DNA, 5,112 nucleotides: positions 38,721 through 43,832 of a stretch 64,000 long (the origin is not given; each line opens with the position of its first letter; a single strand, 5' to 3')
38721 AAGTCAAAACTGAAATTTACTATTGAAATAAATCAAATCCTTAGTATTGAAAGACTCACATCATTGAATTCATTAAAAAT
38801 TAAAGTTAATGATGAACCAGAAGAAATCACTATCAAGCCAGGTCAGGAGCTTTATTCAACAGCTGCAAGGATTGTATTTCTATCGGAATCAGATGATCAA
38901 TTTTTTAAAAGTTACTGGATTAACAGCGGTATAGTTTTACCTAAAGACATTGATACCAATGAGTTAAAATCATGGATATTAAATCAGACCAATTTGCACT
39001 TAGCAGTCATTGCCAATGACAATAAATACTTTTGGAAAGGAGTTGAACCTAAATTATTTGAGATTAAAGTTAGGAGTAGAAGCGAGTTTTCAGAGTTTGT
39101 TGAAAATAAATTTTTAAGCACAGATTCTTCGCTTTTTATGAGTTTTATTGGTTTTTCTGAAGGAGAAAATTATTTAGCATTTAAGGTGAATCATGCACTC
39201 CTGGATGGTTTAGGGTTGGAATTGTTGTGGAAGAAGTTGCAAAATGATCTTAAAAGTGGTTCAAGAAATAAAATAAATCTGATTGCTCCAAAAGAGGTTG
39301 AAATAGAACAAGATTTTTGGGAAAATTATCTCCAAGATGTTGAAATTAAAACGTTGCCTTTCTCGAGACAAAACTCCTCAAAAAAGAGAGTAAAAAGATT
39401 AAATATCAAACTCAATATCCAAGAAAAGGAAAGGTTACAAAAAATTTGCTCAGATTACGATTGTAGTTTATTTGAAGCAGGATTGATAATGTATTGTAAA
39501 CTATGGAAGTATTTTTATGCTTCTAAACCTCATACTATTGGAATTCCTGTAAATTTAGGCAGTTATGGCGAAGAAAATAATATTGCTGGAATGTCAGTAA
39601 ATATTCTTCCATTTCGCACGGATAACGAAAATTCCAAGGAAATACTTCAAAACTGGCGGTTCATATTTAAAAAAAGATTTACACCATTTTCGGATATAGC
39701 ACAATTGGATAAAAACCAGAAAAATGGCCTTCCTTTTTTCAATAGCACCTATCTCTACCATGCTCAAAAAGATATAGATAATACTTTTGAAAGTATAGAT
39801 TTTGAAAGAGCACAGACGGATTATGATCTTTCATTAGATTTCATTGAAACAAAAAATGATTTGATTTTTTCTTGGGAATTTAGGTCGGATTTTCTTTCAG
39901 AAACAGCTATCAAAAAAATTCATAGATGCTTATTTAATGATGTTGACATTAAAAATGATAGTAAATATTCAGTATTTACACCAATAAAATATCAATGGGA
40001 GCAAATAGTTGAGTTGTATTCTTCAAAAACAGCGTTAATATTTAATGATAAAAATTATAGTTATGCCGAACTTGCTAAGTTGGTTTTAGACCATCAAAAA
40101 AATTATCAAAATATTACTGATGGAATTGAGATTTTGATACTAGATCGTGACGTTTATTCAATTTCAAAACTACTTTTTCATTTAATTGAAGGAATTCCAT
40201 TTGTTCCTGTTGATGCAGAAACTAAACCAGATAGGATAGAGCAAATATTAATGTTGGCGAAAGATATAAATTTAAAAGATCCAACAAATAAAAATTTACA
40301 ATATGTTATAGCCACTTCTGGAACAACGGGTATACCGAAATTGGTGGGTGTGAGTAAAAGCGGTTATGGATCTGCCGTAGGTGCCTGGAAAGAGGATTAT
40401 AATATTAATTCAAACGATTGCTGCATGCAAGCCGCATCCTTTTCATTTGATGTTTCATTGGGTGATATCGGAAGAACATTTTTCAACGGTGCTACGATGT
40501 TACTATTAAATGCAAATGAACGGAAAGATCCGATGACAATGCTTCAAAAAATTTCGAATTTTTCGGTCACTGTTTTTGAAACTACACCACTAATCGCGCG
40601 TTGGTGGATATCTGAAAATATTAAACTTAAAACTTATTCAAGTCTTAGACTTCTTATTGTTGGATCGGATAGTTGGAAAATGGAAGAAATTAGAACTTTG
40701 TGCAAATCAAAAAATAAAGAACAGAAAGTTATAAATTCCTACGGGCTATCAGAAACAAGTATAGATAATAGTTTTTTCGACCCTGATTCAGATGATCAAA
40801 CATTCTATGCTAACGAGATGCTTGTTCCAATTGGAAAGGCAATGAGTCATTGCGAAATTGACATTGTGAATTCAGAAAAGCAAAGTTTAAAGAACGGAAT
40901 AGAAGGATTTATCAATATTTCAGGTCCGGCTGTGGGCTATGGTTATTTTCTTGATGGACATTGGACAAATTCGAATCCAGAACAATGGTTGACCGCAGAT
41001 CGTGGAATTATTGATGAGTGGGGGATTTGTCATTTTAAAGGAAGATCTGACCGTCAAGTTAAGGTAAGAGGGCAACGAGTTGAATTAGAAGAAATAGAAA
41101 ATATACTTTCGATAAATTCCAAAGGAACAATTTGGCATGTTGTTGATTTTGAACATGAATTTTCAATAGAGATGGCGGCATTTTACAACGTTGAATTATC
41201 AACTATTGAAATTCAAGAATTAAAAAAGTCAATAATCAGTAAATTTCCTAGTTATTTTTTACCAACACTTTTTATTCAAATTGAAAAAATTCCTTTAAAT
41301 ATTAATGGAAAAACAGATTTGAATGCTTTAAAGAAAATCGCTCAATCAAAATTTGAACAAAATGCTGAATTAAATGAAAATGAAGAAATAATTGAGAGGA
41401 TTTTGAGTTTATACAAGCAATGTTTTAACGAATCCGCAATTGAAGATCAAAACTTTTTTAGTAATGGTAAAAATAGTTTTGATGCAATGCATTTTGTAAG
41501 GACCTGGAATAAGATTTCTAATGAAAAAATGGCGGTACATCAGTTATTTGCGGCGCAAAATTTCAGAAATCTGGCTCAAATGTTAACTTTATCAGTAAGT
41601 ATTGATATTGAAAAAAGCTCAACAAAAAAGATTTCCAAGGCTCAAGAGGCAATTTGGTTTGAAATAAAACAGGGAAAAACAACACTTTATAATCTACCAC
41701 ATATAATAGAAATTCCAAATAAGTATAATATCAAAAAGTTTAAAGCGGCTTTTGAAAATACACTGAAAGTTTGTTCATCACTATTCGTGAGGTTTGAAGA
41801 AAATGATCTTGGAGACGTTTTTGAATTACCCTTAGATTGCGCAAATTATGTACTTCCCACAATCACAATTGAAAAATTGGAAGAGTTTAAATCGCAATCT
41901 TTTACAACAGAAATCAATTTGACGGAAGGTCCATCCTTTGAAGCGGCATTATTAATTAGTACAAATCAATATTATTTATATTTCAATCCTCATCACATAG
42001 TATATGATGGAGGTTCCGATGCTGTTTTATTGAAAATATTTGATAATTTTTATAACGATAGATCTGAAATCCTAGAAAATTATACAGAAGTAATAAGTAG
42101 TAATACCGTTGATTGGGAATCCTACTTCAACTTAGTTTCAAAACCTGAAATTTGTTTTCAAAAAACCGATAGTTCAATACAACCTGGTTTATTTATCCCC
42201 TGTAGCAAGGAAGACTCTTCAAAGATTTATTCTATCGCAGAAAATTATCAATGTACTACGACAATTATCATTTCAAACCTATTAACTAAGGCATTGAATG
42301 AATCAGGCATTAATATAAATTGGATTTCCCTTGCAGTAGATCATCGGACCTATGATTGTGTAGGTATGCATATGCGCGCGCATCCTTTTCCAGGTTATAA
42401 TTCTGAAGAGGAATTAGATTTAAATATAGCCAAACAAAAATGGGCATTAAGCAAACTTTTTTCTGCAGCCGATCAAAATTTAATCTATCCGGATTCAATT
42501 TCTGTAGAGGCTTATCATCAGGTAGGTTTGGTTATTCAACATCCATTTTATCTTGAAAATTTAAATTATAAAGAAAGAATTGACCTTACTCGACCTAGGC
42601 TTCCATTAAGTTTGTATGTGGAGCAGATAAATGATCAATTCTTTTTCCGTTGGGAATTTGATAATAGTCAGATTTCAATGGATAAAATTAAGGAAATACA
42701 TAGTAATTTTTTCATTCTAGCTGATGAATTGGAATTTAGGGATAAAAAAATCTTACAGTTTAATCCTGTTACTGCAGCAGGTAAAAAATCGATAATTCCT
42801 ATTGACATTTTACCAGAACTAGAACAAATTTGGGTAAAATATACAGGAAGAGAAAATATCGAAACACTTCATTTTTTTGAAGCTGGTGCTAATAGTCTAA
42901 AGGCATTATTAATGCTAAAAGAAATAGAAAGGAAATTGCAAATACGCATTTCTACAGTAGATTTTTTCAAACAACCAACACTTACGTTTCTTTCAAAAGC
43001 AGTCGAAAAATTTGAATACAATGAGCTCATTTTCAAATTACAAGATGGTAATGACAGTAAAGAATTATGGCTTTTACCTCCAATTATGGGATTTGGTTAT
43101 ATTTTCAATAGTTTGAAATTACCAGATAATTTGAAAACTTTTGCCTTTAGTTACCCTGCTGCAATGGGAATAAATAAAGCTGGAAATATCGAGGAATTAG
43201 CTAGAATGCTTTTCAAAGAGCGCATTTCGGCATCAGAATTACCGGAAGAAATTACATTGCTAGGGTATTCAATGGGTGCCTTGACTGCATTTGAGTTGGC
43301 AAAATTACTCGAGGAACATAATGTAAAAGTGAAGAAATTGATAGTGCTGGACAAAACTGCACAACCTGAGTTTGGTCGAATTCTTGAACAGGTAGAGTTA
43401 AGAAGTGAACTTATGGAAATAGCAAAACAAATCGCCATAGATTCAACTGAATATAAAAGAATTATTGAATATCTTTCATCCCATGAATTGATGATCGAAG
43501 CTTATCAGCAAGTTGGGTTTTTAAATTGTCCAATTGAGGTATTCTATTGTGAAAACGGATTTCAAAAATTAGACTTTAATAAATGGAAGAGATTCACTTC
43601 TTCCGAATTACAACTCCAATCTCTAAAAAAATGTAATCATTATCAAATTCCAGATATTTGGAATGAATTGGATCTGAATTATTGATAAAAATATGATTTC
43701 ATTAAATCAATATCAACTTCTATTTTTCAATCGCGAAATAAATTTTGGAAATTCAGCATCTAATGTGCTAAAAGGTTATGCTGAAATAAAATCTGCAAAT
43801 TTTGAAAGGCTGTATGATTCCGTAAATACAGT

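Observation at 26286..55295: A ~29-kb, 13-gene NRPS biosynthetic gene cluster on a single strand, the dominant accessory system in the window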

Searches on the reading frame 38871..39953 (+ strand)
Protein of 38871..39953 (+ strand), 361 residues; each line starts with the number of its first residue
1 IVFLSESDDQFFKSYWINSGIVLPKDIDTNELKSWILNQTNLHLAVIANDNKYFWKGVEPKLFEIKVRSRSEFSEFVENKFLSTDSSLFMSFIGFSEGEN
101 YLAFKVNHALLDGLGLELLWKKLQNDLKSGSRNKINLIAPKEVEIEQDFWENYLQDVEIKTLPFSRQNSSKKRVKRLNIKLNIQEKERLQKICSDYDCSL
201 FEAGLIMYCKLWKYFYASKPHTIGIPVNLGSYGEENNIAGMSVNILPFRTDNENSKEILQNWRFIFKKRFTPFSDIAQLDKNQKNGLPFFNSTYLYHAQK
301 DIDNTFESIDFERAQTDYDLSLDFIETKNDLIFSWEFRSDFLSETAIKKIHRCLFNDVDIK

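Call 12: search_protein_families(library=pfam, proteins=[window:38871-39953:+], max_evalue=1)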
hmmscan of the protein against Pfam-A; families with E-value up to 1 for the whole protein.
window:38871-39953:+ (361 aa): 2 families
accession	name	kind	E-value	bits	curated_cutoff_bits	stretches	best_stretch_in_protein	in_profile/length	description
PF00668.25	Condensation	-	1.7e-13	50.6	30.6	1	80-350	110-422/456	Condensation domain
PF18037.7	Ubiquitin_5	-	0.046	14.5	23.2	1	162-208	20-67/98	Ubiquitin-like domain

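Call 75: search_protein_families(library=ncbifam, proteins=[window:38871-39953:+], max_evalue=0.01)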
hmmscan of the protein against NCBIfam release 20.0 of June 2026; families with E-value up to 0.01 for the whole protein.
window:38871-39953:+ (361 aa): 1 family
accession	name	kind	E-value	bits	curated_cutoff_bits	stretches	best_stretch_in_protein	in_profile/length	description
NF004282.0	PRK05691.1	subfamily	0.0046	12.9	4090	1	137-256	856-978/4334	non-ribosomal peptide synthase/polyketide synthase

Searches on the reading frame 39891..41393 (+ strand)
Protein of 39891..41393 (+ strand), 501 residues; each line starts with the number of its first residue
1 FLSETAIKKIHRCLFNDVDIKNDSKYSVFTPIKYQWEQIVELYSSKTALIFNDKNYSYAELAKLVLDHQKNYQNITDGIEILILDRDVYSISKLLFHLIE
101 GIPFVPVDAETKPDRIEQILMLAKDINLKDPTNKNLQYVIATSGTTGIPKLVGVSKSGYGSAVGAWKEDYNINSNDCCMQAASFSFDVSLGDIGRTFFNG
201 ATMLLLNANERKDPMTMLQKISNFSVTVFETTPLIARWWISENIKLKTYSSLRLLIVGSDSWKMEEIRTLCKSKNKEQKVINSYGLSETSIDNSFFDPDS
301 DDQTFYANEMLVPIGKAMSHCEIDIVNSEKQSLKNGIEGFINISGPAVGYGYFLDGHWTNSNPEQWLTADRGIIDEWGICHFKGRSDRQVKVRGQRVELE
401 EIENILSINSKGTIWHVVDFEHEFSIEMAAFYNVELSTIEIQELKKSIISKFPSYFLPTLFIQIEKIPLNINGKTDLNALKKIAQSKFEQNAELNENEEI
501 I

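Call 12: search_protein_families(library=pfam, proteins=[window:39891-41393:+], max_evalue=1)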
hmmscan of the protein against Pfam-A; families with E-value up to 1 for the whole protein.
window:39891-41393:+ (501 aa): 2 families
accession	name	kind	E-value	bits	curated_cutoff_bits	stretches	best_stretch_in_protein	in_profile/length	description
PF00501.34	AMP-binding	-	3.6e-31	108.8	29.9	1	127-353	155-384/384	AMP-binding enzyme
PF10593.14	Z1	-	0.081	12.9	25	1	195-333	7-118/228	Z1 domain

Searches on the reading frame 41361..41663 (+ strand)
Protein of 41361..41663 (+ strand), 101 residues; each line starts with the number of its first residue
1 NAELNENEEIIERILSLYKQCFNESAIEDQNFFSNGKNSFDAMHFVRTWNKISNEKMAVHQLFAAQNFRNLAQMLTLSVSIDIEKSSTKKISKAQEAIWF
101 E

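Call 12: search_protein_families(library=pfam, proteins=[window:41361-41663:+], max_evalue=1)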
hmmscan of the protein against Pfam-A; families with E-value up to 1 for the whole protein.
window:41361-41663:+ (101 aa): 2 families
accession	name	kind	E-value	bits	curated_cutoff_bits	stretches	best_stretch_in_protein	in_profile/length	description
PF00550.31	PP-binding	-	0.0016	19.1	20.8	1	23-75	14-67/67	Phosphopantetheine attachment site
PF17598.7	DUF5494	-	0.16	12.6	27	1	36-96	19-77/84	Family of unknown function (DUF5494)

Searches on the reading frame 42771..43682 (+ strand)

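Call 12: search_protein_families(library=pfam, proteins=[window:42771-43682:+], max_evalue=1)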
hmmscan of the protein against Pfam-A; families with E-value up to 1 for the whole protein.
window:42771-43682:+ (304 aa): 7 families
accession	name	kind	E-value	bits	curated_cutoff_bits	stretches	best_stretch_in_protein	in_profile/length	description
PF00975.26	Thioesterase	-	3e-13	51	26.4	1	99-259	3-173/226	Thioesterase domain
PF00550.31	PP-binding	-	2.9e-10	40.7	20.8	1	17-72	3-61/67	Phosphopantetheine attachment site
PF00561.26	Abhydrolase_1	-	0.027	14.6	25.8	1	159-195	69-102/245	alpha/beta hydrolase fold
PF16161.11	DUF4867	-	0.027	14.4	28.7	1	199-280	10-88/201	Domain of unknown function (DUF4867)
PF12146.15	Hydrolase_4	-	0.052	13.3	27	1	150-193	67-107/239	Serine aminopeptidase, S33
PF00406.28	ADK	-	0.12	13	26.8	1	142-248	58-149/151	Adenylate kinase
PF07224.18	Chlorophyllase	-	0.14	11.4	26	1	159-196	116-153/301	Chlorophyllase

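Call 75: search_protein_families(library=ncbifam, proteins=[window:42771-43682:+], max_evalue=0.01)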
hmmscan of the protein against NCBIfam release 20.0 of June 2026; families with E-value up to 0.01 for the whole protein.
window:42771-43682:+ (304 aa): 4 families
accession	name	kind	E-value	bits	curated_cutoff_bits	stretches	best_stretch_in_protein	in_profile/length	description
NF047350.1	aureusi_NRPS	equivalog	1.2e-05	22.4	2500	1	34-85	931-982/2373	aureusimine non-ribosomal peptide synthetase AusA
TIGR03443.1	alpha_am_amid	equivalog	0.00015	19.2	1030.1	1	32-96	871-933/1390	L-aminoadipate-semialdehyde dehydrogenase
NF004282.0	PRK05691.1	subfamily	0.0014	14.6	4090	1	12-83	586-658/4334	non-ribosomal peptide synthase/polyketide synthase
NF040607.1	mycolic_Pks13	equivalog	0.0015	16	2100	1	137-197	1459-1518/1680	polyketide synthase Pks13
